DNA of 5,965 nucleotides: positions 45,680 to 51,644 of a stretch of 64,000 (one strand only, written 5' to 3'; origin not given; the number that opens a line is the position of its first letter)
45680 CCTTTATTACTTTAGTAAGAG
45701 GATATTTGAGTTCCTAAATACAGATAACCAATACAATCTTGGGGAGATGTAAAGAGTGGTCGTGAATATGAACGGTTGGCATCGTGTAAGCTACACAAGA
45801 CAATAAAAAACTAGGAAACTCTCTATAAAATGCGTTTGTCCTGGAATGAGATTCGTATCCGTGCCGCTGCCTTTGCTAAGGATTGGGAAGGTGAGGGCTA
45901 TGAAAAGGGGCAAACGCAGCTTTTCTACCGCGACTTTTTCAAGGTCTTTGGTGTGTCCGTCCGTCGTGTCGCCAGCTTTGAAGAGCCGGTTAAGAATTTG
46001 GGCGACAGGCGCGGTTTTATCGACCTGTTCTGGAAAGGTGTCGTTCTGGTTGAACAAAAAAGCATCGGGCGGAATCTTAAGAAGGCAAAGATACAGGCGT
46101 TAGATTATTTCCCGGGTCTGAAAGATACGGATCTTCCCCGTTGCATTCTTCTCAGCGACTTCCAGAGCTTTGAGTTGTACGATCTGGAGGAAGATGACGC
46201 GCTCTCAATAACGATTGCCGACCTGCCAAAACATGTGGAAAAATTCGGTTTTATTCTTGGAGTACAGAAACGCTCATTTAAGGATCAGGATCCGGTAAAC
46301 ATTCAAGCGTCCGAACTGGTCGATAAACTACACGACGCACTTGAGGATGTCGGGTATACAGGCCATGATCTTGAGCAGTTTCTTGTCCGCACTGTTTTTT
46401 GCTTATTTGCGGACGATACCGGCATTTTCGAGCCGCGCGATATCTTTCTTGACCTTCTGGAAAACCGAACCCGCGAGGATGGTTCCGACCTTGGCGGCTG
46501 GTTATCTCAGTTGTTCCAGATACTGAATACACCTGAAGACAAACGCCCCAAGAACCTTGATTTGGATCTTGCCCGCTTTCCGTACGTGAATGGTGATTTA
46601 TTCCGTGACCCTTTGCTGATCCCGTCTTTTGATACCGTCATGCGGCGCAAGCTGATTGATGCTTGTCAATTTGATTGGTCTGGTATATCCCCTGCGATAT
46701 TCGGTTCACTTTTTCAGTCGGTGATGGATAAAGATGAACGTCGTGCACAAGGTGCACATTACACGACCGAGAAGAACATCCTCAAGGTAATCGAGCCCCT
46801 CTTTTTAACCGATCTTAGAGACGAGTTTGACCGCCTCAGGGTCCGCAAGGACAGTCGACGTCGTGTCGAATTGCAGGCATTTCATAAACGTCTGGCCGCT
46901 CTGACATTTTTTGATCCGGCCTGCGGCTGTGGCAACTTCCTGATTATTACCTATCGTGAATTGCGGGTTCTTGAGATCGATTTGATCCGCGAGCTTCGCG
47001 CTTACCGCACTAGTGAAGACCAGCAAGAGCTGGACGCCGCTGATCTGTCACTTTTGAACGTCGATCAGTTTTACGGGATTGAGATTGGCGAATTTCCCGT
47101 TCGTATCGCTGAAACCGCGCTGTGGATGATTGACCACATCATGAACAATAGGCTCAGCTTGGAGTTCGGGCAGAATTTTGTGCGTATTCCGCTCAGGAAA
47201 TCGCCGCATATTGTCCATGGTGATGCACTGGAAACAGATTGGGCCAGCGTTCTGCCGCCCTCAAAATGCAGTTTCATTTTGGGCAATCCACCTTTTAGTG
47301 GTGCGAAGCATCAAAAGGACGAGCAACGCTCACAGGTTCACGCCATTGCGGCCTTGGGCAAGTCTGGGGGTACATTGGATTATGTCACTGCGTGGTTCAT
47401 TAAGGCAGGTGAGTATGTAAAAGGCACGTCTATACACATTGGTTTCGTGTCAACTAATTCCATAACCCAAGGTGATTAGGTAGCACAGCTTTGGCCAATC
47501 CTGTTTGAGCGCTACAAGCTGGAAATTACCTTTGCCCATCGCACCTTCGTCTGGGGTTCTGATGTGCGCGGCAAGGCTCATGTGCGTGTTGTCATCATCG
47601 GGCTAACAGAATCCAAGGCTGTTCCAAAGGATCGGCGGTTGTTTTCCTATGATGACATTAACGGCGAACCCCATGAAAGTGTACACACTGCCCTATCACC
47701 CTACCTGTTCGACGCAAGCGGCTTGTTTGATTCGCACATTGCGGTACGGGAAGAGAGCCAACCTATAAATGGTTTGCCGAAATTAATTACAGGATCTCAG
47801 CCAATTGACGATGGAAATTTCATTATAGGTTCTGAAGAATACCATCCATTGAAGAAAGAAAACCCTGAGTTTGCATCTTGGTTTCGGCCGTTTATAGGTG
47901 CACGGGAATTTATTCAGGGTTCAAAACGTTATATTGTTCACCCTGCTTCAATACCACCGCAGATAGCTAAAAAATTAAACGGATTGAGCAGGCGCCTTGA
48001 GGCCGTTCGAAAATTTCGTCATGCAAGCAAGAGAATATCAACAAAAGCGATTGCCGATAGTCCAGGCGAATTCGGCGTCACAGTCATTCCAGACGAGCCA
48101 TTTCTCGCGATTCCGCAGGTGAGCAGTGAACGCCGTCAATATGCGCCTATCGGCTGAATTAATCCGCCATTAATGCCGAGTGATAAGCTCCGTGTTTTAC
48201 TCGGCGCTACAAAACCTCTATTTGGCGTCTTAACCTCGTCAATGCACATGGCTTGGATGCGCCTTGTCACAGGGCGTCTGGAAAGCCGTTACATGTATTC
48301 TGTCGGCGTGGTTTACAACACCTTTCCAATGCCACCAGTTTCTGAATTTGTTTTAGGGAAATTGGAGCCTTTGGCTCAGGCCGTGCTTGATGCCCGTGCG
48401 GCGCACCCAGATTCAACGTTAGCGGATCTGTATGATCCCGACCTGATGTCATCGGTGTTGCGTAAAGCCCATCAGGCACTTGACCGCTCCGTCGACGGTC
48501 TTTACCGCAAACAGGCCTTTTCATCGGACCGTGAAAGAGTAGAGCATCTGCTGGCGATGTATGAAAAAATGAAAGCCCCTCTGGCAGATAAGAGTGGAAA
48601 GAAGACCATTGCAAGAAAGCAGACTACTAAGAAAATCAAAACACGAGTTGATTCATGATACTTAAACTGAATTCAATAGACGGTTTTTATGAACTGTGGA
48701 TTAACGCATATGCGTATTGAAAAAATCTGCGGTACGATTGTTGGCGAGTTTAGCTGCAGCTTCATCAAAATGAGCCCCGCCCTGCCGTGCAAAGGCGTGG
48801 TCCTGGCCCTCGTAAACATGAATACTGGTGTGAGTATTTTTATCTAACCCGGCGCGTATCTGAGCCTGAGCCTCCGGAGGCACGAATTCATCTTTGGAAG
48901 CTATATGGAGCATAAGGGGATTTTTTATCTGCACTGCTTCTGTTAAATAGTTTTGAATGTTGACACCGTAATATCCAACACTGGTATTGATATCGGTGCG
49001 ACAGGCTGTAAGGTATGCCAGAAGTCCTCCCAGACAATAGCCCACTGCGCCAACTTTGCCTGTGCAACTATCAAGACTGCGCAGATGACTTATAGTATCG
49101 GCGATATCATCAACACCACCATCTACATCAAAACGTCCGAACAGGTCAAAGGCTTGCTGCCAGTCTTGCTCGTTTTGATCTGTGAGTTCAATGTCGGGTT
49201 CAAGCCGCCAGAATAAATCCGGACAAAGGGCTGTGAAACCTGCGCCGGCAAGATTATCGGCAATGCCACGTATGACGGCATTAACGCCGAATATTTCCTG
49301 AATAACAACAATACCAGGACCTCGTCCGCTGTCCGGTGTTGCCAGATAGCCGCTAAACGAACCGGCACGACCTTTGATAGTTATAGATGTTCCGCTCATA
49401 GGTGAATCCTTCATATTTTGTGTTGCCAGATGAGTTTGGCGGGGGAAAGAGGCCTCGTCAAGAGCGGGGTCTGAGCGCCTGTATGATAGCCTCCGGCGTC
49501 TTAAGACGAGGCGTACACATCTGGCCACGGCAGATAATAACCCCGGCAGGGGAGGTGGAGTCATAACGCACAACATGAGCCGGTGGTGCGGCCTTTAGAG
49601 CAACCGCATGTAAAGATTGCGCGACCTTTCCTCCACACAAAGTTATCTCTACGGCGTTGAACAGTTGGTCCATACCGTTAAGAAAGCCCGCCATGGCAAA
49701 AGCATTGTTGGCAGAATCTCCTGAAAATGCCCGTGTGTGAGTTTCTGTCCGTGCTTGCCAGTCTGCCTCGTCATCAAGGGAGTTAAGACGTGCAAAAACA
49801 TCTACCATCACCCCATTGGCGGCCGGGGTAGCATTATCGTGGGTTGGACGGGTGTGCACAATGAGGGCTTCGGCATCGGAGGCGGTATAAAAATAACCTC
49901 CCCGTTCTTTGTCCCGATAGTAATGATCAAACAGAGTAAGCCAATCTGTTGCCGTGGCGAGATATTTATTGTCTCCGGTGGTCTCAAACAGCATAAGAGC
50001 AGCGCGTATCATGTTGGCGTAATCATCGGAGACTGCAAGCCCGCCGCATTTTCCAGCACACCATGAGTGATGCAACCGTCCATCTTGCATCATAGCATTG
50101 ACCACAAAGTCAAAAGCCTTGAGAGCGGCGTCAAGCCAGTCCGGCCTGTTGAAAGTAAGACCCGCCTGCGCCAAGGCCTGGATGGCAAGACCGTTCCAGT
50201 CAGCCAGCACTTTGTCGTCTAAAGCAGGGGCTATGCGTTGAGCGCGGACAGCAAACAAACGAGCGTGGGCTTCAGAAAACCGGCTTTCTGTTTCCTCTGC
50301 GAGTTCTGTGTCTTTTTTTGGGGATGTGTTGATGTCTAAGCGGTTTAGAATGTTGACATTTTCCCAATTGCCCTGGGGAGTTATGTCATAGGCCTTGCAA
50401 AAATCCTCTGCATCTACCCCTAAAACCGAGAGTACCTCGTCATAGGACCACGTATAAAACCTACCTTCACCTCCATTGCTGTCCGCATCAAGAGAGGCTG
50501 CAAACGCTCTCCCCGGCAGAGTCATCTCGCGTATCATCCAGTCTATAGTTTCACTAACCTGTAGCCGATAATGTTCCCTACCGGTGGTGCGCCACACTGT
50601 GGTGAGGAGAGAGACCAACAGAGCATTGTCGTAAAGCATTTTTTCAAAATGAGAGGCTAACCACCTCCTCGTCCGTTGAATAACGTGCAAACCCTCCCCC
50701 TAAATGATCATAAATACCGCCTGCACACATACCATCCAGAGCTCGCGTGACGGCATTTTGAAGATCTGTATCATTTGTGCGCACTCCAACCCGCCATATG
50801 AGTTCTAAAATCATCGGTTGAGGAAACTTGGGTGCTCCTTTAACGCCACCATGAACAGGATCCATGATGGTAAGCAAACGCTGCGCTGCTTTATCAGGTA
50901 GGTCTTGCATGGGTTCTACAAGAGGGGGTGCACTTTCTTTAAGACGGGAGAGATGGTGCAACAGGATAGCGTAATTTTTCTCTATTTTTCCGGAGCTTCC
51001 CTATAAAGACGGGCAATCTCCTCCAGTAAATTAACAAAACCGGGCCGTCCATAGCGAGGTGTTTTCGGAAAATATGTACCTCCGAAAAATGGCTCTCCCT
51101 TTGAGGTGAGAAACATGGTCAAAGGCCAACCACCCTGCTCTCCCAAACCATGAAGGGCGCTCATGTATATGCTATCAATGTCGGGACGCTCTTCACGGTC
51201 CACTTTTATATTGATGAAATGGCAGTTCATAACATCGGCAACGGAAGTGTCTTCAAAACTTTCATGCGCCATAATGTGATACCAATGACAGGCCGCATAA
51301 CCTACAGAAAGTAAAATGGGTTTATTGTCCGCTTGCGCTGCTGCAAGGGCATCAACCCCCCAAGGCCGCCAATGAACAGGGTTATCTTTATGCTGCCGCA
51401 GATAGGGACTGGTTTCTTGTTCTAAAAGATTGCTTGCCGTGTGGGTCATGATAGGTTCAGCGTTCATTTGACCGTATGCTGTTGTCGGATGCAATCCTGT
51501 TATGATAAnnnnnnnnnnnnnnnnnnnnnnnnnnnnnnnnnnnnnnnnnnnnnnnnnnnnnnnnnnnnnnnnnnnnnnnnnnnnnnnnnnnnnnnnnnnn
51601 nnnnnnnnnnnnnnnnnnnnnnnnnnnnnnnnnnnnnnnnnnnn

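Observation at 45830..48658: MmeI-like type IIL R-M gene kept in one frame but silenced by two nonsense codons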

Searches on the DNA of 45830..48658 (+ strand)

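Call 7: search_dna_similar(query=window:45830-48658:+, collection=ecoli_genomes, mode=near, max_rows=20)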
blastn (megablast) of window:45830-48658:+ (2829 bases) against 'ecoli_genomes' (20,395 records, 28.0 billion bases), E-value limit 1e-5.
No match.

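Call 8: search_dna_similar(query=window:45830-48658:+, collection=plasmids, mode=near, max_rows=20)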
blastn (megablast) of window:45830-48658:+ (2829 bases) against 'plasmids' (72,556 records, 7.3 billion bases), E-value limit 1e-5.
No match.

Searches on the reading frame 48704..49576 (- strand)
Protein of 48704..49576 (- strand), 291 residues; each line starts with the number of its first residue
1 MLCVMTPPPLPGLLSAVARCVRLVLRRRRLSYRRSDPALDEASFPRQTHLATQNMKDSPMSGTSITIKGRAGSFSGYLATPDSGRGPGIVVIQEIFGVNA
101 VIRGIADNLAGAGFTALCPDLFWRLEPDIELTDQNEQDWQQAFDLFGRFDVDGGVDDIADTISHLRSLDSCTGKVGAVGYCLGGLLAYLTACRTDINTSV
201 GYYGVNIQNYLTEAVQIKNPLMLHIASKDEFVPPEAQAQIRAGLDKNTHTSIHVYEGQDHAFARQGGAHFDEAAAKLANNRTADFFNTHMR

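Call 19: search_protein_families(library=ncbifam, proteins=[window:48704-49576:-])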
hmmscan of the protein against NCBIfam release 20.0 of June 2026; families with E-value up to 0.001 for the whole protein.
window:48704-49576:- (291 aa): 1 family
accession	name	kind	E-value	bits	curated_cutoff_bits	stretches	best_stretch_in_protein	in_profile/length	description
NF041440.1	hydrolase_YghX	exception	1.3e-29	103.3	460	1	71-289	79-291/292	YghX family hydrolase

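Call 27: search_protein_families(library=padloc, proteins=[window:48704-49576:-])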
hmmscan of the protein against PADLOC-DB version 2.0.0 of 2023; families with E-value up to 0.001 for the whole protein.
window:48704-49576:- (291 aa): 0 families

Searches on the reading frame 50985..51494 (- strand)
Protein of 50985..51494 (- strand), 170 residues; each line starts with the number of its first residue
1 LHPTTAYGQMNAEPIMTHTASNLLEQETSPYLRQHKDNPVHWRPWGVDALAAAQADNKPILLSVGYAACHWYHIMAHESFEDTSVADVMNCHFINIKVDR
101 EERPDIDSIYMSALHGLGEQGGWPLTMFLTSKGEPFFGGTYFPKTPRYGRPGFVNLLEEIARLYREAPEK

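Call 19: search_protein_families(library=ncbifam, proteins=[window:50985-51494:-])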
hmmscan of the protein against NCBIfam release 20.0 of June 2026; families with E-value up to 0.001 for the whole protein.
window:50985-51494:- (170 aa): 1 family
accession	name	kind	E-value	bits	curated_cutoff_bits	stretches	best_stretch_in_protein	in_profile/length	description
NF045694.1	seleno_TsoB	exception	7.8e-05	20.9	805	1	38-106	455-523/572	rhodanese/DsbD fusion-like selenoprotein TsoB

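Call 27: search_protein_families(library=padloc, proteins=[window:50985-51494:-])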
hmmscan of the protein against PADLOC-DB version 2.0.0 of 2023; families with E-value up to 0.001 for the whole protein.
window:50985-51494:- (170 aa): 0 families
